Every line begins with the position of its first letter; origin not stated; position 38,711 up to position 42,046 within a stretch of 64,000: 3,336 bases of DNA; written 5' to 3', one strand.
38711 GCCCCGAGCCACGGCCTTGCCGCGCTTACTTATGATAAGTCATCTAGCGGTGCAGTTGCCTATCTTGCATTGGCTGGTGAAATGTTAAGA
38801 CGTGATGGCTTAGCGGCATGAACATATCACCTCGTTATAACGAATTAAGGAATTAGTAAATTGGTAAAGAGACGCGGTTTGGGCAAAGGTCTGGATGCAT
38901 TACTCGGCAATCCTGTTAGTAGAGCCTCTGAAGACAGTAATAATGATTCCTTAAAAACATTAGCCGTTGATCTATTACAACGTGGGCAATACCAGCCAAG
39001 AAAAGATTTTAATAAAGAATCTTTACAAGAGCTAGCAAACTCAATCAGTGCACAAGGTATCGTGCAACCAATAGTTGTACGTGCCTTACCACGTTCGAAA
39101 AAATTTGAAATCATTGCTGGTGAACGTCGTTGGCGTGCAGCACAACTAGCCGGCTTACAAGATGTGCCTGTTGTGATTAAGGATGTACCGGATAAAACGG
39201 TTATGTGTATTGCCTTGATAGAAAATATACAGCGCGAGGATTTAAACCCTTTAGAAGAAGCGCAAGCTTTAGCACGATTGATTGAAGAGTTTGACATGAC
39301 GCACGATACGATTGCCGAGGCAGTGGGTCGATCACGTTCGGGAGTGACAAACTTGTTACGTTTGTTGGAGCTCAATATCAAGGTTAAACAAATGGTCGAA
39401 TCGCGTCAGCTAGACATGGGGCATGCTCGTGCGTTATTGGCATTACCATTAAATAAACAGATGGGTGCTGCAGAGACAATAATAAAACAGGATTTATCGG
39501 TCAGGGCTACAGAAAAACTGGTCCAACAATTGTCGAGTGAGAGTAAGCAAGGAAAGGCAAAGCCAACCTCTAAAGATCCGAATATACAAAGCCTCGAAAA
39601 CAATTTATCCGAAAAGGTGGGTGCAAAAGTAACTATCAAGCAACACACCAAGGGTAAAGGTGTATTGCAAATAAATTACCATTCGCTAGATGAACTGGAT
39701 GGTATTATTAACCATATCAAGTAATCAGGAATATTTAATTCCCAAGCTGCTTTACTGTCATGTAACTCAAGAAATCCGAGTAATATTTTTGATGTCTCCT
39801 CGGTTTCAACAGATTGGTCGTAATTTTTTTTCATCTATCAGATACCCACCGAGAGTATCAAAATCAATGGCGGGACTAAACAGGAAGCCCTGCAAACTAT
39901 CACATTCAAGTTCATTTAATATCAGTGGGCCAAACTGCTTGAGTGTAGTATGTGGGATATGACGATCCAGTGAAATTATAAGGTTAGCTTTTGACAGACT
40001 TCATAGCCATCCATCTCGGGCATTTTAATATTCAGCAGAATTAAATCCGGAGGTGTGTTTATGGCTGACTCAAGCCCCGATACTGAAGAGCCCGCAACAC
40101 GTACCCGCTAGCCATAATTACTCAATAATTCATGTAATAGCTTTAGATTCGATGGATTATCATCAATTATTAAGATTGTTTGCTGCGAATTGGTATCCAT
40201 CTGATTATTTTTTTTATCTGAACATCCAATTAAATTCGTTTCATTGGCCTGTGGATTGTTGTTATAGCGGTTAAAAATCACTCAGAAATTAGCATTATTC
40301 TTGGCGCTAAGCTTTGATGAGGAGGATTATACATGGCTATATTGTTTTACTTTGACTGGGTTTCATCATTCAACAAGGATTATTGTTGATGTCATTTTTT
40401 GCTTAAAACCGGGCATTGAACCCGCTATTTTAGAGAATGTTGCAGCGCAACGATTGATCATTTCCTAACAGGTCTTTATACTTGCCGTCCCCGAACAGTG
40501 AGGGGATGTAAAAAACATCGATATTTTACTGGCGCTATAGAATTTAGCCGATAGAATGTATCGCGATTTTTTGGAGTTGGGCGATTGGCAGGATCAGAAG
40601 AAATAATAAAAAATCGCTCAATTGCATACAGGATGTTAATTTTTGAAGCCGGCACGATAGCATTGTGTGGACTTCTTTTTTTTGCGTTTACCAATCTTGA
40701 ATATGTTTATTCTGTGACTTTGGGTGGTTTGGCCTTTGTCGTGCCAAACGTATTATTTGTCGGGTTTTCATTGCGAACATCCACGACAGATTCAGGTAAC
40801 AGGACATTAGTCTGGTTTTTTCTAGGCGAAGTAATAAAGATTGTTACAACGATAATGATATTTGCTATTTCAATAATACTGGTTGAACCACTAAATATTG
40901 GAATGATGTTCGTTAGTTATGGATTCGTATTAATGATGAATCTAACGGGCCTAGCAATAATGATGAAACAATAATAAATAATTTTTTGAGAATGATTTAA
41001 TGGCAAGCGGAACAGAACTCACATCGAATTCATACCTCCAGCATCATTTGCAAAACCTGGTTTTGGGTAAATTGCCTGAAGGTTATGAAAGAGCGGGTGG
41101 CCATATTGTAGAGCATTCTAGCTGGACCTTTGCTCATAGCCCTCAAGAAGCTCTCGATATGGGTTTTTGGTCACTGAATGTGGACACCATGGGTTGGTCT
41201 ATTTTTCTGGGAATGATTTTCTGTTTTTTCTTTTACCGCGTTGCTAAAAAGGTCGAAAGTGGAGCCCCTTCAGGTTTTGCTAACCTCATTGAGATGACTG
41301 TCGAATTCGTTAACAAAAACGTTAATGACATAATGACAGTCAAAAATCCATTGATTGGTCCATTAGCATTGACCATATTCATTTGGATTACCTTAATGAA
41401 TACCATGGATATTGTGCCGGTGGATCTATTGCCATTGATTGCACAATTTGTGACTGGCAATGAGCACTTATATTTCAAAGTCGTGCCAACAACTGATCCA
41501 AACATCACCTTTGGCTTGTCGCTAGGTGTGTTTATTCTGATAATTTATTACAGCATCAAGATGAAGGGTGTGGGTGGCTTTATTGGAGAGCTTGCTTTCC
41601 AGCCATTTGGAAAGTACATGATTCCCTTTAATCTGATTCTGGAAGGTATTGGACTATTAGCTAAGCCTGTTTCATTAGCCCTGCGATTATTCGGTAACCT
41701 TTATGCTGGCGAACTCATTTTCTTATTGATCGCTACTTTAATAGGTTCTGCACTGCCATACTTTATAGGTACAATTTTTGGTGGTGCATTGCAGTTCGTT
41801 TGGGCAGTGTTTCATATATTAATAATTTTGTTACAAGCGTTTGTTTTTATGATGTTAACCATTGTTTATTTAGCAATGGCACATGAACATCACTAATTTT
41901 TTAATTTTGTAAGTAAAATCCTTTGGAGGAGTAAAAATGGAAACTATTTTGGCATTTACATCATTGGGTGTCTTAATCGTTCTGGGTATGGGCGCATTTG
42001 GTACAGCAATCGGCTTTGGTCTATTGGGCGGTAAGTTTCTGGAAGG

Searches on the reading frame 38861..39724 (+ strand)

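Call 50: search_protein_families(library=pfam, proteins=[window:38861-39724:+], max_evalue=0.000001)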
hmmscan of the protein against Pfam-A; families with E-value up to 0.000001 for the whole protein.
window:38861-39724:+ (287 aa): 3 families
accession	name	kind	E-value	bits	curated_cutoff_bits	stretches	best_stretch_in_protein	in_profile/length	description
PF02195.25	ParB_N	-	2.6e-38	130.4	26.3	1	30-124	2-95/95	ParB N-terminal domain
PF17762.8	HTH_ParB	-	2.1e-35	121.4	22.6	1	126-225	1-101/102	ParB HTH domain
PF23552.2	ParB_C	-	5e-22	77.5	23.8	1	238-287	1-50/50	ParB dimerisation domain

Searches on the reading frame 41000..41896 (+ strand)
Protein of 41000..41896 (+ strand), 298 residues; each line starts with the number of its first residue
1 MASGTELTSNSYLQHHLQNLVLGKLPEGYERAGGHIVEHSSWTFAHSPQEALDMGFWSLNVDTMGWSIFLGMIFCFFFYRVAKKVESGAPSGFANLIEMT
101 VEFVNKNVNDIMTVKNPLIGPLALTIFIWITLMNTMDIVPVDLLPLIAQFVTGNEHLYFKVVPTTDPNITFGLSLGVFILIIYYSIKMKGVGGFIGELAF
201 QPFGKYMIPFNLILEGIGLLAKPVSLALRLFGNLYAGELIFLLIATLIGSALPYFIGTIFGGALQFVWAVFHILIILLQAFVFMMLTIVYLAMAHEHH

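Call 49: search_protein_families(library=pfam, proteins=[window:41000-41896:+], max_evalue=0.000001)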
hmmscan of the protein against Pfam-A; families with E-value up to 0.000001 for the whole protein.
window:41000-41896:+ (298 aa): 1 family
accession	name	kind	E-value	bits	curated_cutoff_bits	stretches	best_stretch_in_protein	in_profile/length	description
PF00119.25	ATP-synt_A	-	7.5e-53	180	33.9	1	66-291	3-216/217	ATP synthase A chain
